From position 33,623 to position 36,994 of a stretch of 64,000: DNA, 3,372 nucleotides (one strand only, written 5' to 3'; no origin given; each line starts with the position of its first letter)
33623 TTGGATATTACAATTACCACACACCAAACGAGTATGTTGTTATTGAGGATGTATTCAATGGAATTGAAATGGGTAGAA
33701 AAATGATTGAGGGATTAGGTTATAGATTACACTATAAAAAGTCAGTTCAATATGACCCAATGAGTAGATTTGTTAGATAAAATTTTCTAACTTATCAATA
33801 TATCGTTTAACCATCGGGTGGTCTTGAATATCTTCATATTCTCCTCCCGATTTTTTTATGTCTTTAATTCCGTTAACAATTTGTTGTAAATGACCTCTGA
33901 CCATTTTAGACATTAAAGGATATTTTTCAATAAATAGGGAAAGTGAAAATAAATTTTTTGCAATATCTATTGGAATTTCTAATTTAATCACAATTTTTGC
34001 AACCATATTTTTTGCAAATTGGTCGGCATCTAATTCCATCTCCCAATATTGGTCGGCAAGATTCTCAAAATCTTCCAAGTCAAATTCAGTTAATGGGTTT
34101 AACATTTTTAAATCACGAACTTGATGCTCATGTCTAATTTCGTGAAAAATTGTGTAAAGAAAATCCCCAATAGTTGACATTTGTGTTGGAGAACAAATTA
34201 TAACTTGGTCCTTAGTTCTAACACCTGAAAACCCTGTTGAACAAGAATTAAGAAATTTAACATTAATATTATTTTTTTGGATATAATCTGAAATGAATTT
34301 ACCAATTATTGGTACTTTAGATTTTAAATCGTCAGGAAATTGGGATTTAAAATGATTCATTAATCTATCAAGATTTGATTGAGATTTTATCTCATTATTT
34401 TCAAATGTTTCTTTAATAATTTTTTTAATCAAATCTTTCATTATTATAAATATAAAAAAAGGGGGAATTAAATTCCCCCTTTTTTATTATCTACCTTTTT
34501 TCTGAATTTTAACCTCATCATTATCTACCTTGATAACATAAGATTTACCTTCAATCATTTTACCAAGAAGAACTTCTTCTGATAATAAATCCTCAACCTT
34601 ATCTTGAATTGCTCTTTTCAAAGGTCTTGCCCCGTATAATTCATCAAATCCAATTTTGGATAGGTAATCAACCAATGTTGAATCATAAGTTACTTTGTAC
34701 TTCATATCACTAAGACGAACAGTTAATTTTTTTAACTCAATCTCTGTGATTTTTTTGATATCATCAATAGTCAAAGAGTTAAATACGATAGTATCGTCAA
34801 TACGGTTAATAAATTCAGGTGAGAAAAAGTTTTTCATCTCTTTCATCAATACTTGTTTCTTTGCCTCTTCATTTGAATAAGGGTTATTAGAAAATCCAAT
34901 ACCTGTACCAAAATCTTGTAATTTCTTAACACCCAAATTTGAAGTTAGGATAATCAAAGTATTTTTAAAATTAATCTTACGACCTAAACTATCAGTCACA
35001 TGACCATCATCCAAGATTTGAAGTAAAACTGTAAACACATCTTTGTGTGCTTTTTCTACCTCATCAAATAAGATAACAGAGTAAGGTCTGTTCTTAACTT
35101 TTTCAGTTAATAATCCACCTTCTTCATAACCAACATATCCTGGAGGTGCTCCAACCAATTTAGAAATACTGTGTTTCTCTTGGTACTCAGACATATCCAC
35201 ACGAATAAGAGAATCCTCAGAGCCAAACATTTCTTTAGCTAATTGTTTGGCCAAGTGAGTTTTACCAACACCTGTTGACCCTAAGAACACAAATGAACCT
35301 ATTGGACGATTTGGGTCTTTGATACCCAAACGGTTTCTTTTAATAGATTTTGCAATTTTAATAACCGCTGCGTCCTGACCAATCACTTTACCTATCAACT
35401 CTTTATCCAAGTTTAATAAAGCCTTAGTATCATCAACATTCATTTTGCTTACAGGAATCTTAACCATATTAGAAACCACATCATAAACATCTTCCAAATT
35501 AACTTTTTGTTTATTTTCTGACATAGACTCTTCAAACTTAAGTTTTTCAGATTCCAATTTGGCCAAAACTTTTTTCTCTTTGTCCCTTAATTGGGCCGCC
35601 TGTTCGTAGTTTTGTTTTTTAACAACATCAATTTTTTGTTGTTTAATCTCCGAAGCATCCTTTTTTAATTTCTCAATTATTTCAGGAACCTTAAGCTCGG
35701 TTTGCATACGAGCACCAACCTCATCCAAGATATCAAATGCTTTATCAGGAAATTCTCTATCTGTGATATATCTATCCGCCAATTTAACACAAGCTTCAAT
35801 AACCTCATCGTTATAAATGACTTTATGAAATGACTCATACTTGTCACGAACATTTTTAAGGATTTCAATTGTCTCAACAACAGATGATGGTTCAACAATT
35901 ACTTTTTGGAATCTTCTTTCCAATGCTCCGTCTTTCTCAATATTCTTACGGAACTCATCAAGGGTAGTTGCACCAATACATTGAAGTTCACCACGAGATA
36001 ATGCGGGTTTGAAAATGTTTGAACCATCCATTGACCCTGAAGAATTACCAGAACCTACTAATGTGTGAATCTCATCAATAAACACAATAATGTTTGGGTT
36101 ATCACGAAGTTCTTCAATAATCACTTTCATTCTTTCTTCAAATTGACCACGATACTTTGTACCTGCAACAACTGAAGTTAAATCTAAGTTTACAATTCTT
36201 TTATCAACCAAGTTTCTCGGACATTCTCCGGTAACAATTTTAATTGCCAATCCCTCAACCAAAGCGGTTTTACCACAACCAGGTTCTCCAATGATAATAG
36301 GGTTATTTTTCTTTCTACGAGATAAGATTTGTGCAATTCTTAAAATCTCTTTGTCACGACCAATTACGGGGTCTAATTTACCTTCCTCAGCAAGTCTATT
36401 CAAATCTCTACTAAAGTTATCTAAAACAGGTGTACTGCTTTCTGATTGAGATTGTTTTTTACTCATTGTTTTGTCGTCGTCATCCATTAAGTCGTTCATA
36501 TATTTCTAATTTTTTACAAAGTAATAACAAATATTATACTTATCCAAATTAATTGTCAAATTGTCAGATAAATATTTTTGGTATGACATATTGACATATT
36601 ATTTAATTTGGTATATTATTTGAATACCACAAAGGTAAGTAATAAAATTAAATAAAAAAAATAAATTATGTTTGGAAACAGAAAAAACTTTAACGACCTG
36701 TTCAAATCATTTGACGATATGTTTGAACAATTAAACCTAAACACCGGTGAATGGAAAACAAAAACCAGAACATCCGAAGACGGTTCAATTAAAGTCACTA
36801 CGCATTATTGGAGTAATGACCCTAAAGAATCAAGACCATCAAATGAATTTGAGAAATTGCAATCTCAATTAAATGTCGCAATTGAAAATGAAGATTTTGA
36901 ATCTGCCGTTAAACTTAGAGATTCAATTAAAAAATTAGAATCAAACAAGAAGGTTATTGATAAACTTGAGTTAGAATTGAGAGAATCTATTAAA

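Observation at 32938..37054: Phage-borne Clp unfoldase with IGF loop, tandem-UVR adaptor candidate, and two metallopeptidases: a self-contained proteolysis module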

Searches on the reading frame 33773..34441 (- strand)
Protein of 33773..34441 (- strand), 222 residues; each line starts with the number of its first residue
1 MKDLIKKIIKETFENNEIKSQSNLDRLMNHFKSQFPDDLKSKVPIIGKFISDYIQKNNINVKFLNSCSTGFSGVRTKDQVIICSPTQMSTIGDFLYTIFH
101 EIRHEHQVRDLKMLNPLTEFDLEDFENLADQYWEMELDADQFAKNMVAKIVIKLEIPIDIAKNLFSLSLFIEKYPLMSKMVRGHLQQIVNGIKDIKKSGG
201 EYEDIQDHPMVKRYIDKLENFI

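Call 3: search_protein_families(library=pfam, proteins=[window:33773-34441:-], max_evalue=0.1)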
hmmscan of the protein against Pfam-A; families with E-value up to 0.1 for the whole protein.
window:33773-34441:- (222 aa): 1 family
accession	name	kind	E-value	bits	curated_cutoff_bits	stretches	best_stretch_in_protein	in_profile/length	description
PF13058.12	DUF3920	-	0.07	13.8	27.3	0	71-149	54-121/126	Protein of unknown function (DUF3920)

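Call 4: search_protein_families(library=phrogs, proteins=[window:33773-34441:-], max_evalue=0.01)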
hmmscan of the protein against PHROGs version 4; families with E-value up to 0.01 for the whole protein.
window:33773-34441:- (222 aa): 0 families

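Call 23: search_solved_structures(query=window:33773-34441:-, show_alignments=2, max_evalue=10)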
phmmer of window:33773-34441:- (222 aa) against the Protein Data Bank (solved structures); distinct sequences matched with E-value up to 10: 8.
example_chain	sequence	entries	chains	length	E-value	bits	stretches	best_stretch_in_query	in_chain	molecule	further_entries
4pxt_A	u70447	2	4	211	0.3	14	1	100-202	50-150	Bipolar kinesin KRP-130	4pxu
6mhj_A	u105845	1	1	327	0.38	13.7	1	3-71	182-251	Botulinum neurotoxin type A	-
6dkk_A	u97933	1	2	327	0.38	13.7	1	3-71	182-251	Botulinum neurotoxin type A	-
7s5u_A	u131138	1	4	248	0.64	13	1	100-202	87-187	Kinesin-like protein Klp61F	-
4xhp_A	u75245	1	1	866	1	12.3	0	3-63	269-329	ParM hybrid fusion protein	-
4qik_A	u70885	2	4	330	1.1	12.2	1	118-190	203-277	Roquin-1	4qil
7ozc_AAA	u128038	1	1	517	1.5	11.8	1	177-222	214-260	Arylsulfatase A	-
5f5f_A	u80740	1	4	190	1.7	11.6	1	118-185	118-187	Roquin-1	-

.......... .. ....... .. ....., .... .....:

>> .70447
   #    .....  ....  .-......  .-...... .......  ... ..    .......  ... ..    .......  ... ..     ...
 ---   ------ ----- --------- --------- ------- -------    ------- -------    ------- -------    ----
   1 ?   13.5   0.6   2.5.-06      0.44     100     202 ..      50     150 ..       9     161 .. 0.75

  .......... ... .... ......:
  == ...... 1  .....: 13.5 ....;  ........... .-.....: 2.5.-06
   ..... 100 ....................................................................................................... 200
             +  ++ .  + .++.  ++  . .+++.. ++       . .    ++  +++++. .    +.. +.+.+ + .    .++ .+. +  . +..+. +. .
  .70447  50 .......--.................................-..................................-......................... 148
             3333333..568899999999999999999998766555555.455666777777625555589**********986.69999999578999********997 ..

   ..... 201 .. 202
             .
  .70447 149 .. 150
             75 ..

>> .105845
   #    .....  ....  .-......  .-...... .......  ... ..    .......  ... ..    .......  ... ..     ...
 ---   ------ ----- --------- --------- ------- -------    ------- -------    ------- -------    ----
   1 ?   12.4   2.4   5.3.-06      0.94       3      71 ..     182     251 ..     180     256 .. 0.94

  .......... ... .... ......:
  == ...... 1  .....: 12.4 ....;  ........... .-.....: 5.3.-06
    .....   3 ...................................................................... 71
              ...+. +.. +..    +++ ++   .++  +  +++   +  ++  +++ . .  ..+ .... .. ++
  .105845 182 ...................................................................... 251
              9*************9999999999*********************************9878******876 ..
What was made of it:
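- Tried and rejected: Sequence search of the HExxH protein against the PDB returned only noise (call 23).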

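Call 25: find_homologous_proteins(query=window:33773-34441:-, max_evalue=0.001)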
Query window:33773-34441:- (222 aa): 1006 proteins with E <= 0.001 among 1310 candidates; the best 120 are listed.
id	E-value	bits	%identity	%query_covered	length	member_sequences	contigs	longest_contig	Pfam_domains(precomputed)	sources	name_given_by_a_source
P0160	1.0e-139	481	98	100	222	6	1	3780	-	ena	-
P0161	1.1e-138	478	98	100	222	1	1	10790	-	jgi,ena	jgi:hypothetical protein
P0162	1.2e-138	478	98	100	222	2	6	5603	-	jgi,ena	-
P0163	1.8e-137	474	97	100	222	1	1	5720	-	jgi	-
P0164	2.3e-137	473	98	100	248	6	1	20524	-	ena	-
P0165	6.0e-136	469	97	100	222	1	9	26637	-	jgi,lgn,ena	-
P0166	4.5e-117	407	82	100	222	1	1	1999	-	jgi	jgi:hypothetical protein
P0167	1.1e-116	406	82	100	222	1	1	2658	-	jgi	jgi:hypothetical protein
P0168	1.2e-116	406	81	100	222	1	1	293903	-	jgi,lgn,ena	jgi:hypothetical protein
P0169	2.2e-116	405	81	100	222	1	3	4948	-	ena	-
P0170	7.6e-116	403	81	100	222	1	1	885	-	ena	-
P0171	1.5e-115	402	81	100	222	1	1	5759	-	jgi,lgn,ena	-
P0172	2.0e-115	402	80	100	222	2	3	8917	-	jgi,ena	jgi:hypothetical protein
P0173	2.2e-115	402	80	100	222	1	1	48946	-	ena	-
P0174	3.0e-115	401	80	100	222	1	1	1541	-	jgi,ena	-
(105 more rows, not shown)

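Call 34: predict_structure(alignment_id=A1)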
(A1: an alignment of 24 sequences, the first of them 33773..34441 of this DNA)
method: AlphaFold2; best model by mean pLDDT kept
length: 222 residues; sequences in the alignment: 24
mean_pLDDT: 76.0   pTM: 0.71
mean pLDDT of the five models: 76.0, 71.3, 71.2, 68.8, 68.4
residues with pLDDT >= 90: 56; 70-90: 95; 50-70: 52; < 50: 19
segments of 3 or more residues with pLDDT < 50: 8-20
pLDDT, mean of each block of 10 residues (from residue 1): 49 38 83 92 94 89 69 69 69 90 82 58 71 87 95 95 87 76 74 73 69 67 49
secondary structure, 60 per line:
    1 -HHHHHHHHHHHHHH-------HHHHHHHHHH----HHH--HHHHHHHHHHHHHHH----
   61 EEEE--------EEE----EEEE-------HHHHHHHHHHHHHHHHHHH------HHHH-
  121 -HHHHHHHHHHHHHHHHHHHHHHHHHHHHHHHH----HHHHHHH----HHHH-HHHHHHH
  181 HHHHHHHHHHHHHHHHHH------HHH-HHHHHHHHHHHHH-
elements in order: H2-15 H23-32 H42-56 E61-64 E73-75 E80-83 H91-109 H116-119 H122-153 H158-164 H169-172 H174-198 H209-221
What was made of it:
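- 33773..34441 (-): Orphan HExxH protein (222 aa), probably a zincin-like metallopeptidase; a lineage-restricted accessory gene downstream of ClpC. AlphaFold2 model with pLDDT 76 shows a small sheet followed by the HExxH helix (call 34).
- On Zincin metallopeptidase (HExxH): The model shows three strands followed by the motif helix (call 34).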

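Call 53: find_related_loci(query=A1, collection=viral_contigs, flank=4000)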
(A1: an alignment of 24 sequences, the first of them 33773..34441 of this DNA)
Query A1 (222 aa) in viral_contigs; peptide patterns used: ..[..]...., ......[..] (x = any residue, [..] = any of these).
159 stretches matched a pattern; 114 encode a relative of the query (tblastn E <= 1e-3); the best 80 are kept; 80 distinct loci.
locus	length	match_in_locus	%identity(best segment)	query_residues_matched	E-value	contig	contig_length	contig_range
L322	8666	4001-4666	79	1-222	2e-122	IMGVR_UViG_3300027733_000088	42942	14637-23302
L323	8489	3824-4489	79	1-222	2e-122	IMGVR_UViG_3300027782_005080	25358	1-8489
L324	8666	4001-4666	78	1-222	3e-121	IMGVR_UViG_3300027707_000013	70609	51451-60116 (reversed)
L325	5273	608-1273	78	1-222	5e-121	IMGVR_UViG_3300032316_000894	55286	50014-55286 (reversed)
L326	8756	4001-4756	73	1-222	2e-119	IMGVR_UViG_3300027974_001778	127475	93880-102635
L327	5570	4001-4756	73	1-222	2e-119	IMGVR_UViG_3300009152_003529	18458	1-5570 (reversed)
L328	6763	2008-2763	73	1-222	2e-119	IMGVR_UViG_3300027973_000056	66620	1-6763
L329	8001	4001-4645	76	1-222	1e-116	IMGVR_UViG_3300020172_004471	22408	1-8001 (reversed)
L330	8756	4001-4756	68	1-222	2e-114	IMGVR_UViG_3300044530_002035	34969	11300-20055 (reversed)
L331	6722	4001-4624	80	15-222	4e-114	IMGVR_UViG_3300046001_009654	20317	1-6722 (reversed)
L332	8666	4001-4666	72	1-222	4e-108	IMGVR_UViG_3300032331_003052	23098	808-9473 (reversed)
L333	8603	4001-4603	73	22-222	3e-101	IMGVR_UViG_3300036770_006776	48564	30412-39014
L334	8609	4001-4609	74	20-222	5e-101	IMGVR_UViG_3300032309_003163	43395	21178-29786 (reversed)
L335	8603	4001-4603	74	22-222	2e-100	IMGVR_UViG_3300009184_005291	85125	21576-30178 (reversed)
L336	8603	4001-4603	74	22-222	1e-100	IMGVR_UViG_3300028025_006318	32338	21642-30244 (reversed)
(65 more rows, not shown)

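Call 78: search_protein_representatives(alignment_id=A1)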
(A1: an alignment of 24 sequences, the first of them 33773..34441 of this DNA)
Query: 24 sequences, 222 profile positions. Proteins with E-value up to 0.001 (for the whole library): 55; up to 1e-10: 41; up to 1e-30: 13. The best 55 are listed.
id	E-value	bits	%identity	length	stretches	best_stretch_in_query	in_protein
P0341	1.1e-90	319.4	-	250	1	1-222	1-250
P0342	6.6e-70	251.3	-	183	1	22-182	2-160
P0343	1.2e-57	211.3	-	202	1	2-169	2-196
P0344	3.3e-57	209.8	-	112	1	111-222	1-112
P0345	2.7e-54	200.3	-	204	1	21-221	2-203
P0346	6.6e-54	199.0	-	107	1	1-103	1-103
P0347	9.8e-53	195.2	-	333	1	9-221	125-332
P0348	1.1e-50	188.5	-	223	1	4-221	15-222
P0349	5.7e-50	186.2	-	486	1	16-221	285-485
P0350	5.3e-42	160.1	-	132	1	1-119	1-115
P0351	2.0e-38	148.4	-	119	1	109-187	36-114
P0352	2.1e-32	128.7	-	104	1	88-183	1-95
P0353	1.4e-31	126.0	-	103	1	121-222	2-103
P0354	1.4e-30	122.7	-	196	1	138-222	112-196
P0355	9.8e-30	120.0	-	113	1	117-200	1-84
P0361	4.0e-24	101.6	-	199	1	41-196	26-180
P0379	8.2e-13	64.6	-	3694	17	35-101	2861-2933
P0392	1.8e-04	37.4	-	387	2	1-162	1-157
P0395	8.0e-04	35.2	-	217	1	3-180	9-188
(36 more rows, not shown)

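Call 79: search_protein_families(library=pfam, proteins=[P0347, P0349, P0392, P0395, P0361, P0379], max_evalue=0.01)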
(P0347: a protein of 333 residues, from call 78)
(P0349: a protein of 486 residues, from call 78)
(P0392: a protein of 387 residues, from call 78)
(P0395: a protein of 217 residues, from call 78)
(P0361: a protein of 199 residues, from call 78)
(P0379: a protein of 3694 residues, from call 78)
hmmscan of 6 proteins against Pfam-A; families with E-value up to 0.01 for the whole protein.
P0347 (333 aa): 0 families

P0349 (486 aa): 0 families

P0392 (387 aa): 0 families

P0395 (217 aa): 0 families

P0361 (199 aa): 1 family
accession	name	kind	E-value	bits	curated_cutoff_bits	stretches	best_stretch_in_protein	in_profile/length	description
PF09573.16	RE_TaqI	-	0.0043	16.9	26.1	1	100-161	42-102/229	TaqI restriction endonuclease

P0379 (3694 aa): 6 families
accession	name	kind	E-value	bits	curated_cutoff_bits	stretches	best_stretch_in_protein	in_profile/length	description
PF01390.26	SEA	-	4.8e-216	702.3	26.4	27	3102-3207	3-106/106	SEA domain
PF04781.17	DUF627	-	2.8e-17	63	27.6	0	958-1011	30-82/108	Protein of unknown function (DUF627)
PF12924.12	APP_Cu_bd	-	6.8e-08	33.4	26.4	0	1489-1505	35-51/57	Copper-binding of amyloid precursor, CuBD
PF04994.19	TfoX_C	-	2.8e-07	31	23.1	0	231-263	37-69/81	TfoX C-terminal domain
PF18290.7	Nudix_hydro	-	2.4e-05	24.8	26.5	0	1495-1517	1-24/80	Nudix hydrolase domain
PF09809.14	MRP-L27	-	2.7e-05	24.5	25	0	665-698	32-65/97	Mitochondrial ribosomal protein L27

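Call 86: search_protein_families(library=ncbifam, proteins=[window:33773-34441:-], max_evalue=0.01)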
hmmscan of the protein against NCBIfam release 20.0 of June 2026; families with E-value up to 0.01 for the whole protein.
window:33773-34441:- (222 aa): 0 families
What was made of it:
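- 33773..34441 (-): No Pfam, PHROG or NCBIfam family (calls 3, 4, 86).
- On Zincin metallopeptidase (HExxH): No matches (calls 3, 4, 23, 86).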

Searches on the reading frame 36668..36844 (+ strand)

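Call 96: search_protein_families(library=pfam, proteins=[window:36668-36844:+], max_evalue=1)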
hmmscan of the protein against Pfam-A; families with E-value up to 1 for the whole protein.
seq(59 aa): 1 family
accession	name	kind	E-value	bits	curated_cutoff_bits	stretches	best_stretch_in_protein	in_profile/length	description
PF17618.7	SL4P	-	0.18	12.3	28.1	1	6-28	24-46/88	Uncharacterized Strongylid L4 protein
